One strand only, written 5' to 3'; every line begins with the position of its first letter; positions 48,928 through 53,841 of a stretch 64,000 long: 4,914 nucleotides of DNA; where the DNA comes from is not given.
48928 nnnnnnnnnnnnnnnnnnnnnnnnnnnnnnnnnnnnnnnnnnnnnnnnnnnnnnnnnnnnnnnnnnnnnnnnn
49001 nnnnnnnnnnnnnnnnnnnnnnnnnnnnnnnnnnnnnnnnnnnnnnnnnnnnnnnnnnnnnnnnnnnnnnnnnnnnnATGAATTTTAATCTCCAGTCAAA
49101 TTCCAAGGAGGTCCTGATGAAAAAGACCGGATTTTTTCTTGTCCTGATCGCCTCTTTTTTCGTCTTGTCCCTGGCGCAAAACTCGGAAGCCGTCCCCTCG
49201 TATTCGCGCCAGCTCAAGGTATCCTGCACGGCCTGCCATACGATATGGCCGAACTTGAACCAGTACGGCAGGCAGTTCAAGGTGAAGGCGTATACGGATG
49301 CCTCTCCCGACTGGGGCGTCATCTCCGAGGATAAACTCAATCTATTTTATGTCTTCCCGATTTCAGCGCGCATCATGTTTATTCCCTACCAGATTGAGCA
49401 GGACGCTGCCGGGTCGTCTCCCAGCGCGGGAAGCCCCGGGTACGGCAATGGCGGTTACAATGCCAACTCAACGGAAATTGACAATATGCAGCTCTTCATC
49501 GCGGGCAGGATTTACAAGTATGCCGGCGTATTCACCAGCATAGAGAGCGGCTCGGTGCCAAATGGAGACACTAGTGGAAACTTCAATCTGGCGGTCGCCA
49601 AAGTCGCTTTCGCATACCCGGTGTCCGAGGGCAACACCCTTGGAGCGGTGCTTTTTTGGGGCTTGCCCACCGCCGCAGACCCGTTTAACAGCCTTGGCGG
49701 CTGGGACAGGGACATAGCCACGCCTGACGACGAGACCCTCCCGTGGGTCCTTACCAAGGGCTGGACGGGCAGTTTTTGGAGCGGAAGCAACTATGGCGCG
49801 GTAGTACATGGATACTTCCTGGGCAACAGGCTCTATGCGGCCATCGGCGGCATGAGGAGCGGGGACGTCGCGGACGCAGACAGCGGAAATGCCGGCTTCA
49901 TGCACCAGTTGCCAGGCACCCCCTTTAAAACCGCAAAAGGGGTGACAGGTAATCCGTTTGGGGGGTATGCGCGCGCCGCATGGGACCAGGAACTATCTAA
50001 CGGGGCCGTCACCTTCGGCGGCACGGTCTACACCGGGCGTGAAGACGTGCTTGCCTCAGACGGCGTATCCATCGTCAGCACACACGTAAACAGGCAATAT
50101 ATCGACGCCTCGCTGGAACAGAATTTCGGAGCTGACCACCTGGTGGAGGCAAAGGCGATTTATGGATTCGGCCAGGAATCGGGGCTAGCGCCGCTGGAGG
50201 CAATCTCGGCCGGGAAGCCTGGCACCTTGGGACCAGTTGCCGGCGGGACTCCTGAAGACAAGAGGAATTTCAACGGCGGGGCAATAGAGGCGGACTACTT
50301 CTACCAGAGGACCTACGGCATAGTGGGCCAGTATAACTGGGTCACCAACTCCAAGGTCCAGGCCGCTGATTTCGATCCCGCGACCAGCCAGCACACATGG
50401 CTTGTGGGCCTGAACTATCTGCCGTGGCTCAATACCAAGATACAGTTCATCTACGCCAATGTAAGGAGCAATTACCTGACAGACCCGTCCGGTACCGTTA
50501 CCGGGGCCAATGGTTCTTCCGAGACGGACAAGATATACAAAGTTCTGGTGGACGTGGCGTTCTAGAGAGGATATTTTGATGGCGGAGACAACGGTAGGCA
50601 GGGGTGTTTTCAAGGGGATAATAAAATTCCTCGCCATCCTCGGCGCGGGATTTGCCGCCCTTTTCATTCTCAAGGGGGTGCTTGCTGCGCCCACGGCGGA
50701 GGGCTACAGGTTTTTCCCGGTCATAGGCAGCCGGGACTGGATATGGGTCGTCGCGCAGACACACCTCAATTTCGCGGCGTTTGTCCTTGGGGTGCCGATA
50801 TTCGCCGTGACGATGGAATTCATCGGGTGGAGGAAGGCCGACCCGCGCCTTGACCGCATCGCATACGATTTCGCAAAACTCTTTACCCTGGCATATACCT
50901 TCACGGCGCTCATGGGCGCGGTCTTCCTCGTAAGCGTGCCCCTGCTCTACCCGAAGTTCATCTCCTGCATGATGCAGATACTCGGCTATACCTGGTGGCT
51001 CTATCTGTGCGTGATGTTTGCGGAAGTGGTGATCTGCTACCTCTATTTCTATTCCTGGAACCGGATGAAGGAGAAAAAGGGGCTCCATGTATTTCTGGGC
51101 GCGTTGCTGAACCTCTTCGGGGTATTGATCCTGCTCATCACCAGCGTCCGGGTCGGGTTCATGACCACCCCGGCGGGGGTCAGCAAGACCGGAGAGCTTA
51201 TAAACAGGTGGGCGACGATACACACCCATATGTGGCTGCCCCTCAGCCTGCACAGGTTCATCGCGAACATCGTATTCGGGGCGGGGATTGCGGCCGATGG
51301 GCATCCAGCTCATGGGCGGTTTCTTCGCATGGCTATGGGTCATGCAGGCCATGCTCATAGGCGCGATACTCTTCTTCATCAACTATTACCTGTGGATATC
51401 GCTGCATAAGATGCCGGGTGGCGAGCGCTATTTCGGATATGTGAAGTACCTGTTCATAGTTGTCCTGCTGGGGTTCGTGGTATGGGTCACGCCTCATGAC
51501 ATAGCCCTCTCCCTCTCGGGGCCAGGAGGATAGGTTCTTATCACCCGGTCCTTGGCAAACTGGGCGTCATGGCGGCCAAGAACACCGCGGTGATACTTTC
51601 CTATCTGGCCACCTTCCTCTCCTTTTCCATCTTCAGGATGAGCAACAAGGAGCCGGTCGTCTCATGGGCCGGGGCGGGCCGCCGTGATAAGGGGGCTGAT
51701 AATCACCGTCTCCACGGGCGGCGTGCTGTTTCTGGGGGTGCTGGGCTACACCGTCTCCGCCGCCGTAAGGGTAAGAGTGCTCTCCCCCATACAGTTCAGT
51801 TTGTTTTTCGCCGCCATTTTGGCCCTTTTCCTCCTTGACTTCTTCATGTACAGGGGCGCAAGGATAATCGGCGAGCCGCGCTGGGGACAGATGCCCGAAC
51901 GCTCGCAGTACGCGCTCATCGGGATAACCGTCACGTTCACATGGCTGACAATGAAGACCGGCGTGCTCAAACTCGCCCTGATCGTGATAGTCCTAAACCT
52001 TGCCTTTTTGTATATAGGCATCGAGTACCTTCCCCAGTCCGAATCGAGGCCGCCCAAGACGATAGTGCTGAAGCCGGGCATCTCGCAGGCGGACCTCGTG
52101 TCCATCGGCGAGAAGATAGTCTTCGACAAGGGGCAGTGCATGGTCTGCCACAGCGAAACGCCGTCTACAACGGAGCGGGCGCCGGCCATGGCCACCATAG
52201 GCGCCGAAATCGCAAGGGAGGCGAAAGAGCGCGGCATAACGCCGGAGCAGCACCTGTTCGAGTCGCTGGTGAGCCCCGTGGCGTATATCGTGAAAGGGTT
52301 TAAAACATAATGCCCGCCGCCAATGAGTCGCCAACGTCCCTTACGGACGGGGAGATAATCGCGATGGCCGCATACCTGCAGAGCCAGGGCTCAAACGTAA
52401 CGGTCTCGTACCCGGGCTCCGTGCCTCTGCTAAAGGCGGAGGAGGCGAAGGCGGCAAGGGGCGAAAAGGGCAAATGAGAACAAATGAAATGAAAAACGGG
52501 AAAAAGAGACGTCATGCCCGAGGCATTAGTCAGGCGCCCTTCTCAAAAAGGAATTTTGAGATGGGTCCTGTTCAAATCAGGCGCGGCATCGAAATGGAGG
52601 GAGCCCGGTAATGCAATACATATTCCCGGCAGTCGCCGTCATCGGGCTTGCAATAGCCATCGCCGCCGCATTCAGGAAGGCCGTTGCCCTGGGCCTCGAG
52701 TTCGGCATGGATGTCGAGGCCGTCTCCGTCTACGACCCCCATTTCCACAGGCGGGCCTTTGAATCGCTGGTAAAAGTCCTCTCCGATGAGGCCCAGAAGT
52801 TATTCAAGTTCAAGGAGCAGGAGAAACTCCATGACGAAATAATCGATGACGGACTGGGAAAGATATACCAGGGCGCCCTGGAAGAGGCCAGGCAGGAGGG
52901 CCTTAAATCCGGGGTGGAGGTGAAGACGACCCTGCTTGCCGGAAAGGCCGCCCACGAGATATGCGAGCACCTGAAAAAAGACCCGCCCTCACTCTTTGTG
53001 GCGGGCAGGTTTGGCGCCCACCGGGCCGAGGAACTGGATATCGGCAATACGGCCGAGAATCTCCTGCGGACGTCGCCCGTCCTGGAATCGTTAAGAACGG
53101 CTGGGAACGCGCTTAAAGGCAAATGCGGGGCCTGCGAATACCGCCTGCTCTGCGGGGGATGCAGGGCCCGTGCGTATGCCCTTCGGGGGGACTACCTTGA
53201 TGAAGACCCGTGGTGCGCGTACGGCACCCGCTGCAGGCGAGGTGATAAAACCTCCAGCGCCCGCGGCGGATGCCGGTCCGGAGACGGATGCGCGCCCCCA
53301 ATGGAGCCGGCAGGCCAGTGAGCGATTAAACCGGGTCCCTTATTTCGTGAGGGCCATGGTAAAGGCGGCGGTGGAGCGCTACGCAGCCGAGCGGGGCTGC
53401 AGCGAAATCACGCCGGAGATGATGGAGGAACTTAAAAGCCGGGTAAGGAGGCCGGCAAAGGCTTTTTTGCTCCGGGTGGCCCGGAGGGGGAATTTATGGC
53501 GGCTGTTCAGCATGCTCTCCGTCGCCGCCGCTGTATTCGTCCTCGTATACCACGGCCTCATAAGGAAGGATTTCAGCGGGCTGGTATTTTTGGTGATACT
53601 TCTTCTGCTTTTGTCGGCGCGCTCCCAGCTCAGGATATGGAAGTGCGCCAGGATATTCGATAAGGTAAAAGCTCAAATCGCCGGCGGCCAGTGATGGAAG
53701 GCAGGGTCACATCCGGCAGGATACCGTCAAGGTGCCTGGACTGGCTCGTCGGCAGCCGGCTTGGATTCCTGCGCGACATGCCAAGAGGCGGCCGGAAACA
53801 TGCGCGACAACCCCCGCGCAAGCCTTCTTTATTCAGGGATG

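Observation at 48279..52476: Compact cupredoxin + Cyc2-like porin-cytochrome + bd-like oxidase/cytochrome c module: candidate extracellular metal-oxidation (electron uptake) chain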

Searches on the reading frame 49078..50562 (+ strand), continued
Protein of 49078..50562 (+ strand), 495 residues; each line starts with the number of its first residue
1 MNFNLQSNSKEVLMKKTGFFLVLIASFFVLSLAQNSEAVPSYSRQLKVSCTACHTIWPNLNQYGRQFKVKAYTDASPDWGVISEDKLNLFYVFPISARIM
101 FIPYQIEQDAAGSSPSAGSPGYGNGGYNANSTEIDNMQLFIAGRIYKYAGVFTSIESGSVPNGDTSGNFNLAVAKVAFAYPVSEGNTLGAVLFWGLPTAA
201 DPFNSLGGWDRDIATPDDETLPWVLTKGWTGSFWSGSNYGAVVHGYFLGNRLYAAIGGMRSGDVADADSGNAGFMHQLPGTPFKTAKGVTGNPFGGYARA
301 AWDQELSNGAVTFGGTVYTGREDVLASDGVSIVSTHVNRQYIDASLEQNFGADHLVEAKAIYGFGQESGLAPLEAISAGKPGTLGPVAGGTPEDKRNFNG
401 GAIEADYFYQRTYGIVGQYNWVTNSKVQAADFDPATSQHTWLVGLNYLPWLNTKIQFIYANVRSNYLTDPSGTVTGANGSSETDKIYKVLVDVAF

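Call 80: find_encoding_contigs(protein=P0516, flank=10000, max_places=1)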
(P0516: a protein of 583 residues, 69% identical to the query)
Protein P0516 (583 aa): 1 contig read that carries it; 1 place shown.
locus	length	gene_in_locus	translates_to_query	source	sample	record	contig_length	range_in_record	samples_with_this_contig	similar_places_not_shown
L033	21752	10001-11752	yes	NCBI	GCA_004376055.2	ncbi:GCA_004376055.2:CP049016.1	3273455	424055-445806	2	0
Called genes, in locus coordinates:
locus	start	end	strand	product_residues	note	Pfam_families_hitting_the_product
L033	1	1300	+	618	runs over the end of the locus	PF18793:nos_propeller_2, PF13473:Cupredoxin_1 (faint), PF18764:nos_propeller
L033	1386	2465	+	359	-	PF04205:FMN_bind (faint)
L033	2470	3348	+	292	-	PF12801:Fer4_5, PF27538:NosR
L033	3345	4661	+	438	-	PF22842:Pel9A-like_beta_helix (faint), PF05048:NosD, PF13229:Beta_helix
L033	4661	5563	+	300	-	PF00005:ABC_tran, PF13304:AAA_21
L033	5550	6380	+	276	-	PF12679:ABC2_membrane_2, PF12730:ABC2_membrane_4 (weak)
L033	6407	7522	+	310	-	PF14686:fn3_3 (faint), PF13620:CarboxypepD_reg, PF13715:CarbopepD_reg_2 (weak), PF07610:DUF1573, PF22544:HYDIN_VesB_CFA65-like_Ig (weak)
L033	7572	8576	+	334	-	PF01841:Transglut_core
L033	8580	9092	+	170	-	PF08534:Redoxin, PF00578:AhpC-TSA, PF13098:Thioredoxin_2, PF13905:Thioredoxin_8 (weak)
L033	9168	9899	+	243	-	PF14686:fn3_3 (weak), PF13715:CarbopepD_reg_2 (weak), PF13620:CarboxypepD_reg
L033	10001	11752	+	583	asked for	PF01654:Cyt_bd_oxida_I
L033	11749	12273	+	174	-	PF00034:Cytochrom_C (weak)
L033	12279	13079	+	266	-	PF00034:Cytochrom_C (weak), PF13442:Cytochrome_CBB3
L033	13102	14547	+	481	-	PF00034:Cytochrom_C, PF13442:Cytochrome_CBB3, PF00034:Cytochrom_C, PF13442:Cytochrome_CBB3, PF09459:EB_dh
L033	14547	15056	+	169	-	PF05573:NosL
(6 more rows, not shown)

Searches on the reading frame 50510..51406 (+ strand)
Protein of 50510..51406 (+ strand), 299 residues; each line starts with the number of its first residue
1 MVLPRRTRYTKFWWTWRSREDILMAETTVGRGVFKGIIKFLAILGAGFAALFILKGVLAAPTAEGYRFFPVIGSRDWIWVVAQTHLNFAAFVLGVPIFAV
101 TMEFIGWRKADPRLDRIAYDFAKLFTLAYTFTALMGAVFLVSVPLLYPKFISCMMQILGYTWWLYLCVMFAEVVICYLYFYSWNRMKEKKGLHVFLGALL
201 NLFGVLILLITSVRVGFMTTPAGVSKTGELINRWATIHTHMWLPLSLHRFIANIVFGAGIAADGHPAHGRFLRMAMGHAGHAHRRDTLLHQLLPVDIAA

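Call 6: search_protein_families(library=pfam, proteins=[window:50510-51406:+], max_evalue=0.1)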
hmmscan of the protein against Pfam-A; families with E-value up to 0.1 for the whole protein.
window:50510-51406:+ (299 aa): 1 family
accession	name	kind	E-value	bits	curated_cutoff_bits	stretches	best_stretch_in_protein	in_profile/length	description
PF01654.22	Cyt_bd_oxida_I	-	1.1e-11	44.4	26.2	1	81-260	9-191/418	Cytochrome bd terminal oxidase subunit I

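Call 7: search_protein_families(library=ncbifam, proteins=[window:50510-51406:+], max_evalue=0.1)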
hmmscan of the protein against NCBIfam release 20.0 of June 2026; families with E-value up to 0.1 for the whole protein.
window:50510-51406:+ (299 aa): 0 families

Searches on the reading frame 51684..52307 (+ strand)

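Call 6: search_protein_families(library=pfam, proteins=[window:51684-52307:+], max_evalue=0.1)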
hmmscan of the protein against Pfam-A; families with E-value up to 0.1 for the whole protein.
window:51684-52307:+ (208 aa): 0 families

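Call 7: search_protein_families(library=ncbifam, proteins=[window:51684-52307:+], max_evalue=0.1)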
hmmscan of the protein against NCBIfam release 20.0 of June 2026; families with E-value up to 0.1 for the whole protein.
window:51684-52307:+ (208 aa): 1 family
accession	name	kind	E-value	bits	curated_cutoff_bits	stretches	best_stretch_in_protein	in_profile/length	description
NF050122.1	bc1_QcrC_actin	exception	0.075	12.3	200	0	101-174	8-74/253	cytochrome bc1 complex diheme cytochrome c subunit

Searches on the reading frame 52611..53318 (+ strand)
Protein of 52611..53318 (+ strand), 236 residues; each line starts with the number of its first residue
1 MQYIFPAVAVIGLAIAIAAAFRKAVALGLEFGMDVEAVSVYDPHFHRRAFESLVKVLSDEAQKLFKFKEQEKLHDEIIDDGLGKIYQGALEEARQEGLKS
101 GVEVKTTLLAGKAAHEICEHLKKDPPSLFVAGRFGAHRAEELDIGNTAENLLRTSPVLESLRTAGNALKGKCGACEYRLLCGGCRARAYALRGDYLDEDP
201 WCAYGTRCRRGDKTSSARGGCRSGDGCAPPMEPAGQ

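Call 6: search_protein_families(library=pfam, proteins=[window:52611-53318:+], max_evalue=0.1)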
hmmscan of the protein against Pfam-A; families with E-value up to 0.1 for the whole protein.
window:52611-53318:+ (236 aa): 1 family
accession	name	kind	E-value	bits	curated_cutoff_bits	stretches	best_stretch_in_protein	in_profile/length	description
PF00582.32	Usp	-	5.5e-09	37.2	24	1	19-157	17-135/141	Universal stress protein family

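Call 7: search_protein_families(library=ncbifam, proteins=[window:52611-53318:+], max_evalue=0.1)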
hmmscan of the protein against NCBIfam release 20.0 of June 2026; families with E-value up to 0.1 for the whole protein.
window:52611-53318:+ (236 aa): 19 families
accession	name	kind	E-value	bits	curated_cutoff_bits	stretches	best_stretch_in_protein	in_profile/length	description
TIGR04053.2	TIGR04053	equivalog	7.2e-19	68.2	395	1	149-204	310-364/366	TIGR04053 family radical SAM/SPASM domain-containing protein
TIGR04545.1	rSAM_ahbD_hemeb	equivalog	2.8e-17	63.2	500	1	149-204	283-337/339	heme b synthase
TIGR04055.1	rSAM_NirJ2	equivalog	8.4e-15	55.1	500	1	149-204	270-324/326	putative heme d1 biosynthesis radical SAM protein NirJ2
TIGR04051.1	rSAM_NirJ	equivalog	2.6e-09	36.5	515.45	1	154-203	297-347/354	heme d1 biosynthesis radical SAM protein NirJ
TIGR04054.1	rSAM_NirJ1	equivalog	2e-07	30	650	1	154-203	331-381/387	putative heme d1 biosynthesis radical SAM protein NirJ1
TIGR04303.1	GeoRSP_rSAM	equivalog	4.7e-07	29.7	400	1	149-202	272-324/325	GeoRSP system radical SAM/SPASM protein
TIGR04347.1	pseudo_SAM_Halo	equivalog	5e-07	29.3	525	1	154-203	334-384/390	TIGR04347 family pseudo-SAM/SPASM protein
TIGR04085.1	rSAM_more_4Fe4S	domain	1.1e-05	25.7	27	1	140-202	24-93/93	SPASM domain-containing protein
NF050035.1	rSAM_WgK_link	exception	2.6e-05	23.4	650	1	150-205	308-364/367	radical SAM/SPASM peptide maturase WgkB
TIGR04546.1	rSAM_ahbC_deAc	equivalog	0.00031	19.7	650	1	155-203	335-384/390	12,18-didecarboxysiroheme deacetylase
TIGR04340.1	rSAM_ACGX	hypoth_equivalog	0.00076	18.8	400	1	133-202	267-337/341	radical SAM/SPASM domain protein, ACGX system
NF041298.1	rSAM_mat_DynA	equivalog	0.0016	17.4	450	1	163-203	299-340/356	dynobactin maturation radical SAM/SPASM protein DynA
TIGR02109.1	PQQ_syn_pqqE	equivalog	0.0035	16.3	381.35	1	167-207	294-335/358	pyrroloquinoline quinone biosynthesis protein PqqE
TIGR03978.1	rSAM_paired_1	equivalog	0.008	15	370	1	142-200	370-432/466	His-Xaa-Ser system radical SAM maturase HxsB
TIGR04304.1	GeoRSP_SPASM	equivalog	0.012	14.8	300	1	170-202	259-292/293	GeoRSP system SPASM domain protein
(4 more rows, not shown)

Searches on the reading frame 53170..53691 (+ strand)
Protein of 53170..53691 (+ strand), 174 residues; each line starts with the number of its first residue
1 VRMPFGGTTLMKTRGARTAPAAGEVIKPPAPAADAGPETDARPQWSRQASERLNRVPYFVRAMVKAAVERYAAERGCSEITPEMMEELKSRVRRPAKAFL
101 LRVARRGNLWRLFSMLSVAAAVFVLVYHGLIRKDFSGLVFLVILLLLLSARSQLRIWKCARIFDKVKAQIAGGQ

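Call 6: search_protein_families(library=pfam, proteins=[window:53170-53691:+], max_evalue=0.1)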
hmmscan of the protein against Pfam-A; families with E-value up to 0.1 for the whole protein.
window:53170-53691:+ (174 aa): 1 family
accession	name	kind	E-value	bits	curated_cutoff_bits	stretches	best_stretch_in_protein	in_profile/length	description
PF08369.16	PCP_red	-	5.2e-17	62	32.5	1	45-89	1-45/45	Proto-chlorophyllide reductase 57 kD subunit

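Call 7: search_protein_families(library=ncbifam, proteins=[window:53170-53691:+], max_evalue=0.1)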
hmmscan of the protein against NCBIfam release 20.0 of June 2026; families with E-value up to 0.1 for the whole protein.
window:53170-53691:+ (174 aa): 3 families
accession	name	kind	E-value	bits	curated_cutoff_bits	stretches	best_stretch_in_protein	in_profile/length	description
TIGR01278.1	DPOR_BchB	equivalog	2.1e-11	43.4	490.35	1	32-91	451-510/512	ferredoxin:protochlorophyllide reductase (ATP-dependent) subunit B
NF002789.0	PRK02910.1-3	equivalog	1e-10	41.1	509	1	27-90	468-531/535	ferredoxin:protochlorophyllide reductase (ATP-dependent) subunit B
NF002790.0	PRK02910.1-4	equivalog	7.1e-08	31.6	912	1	37-90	473-526/530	ferredoxin:protochlorophyllide reductase (ATP-dependent) subunit B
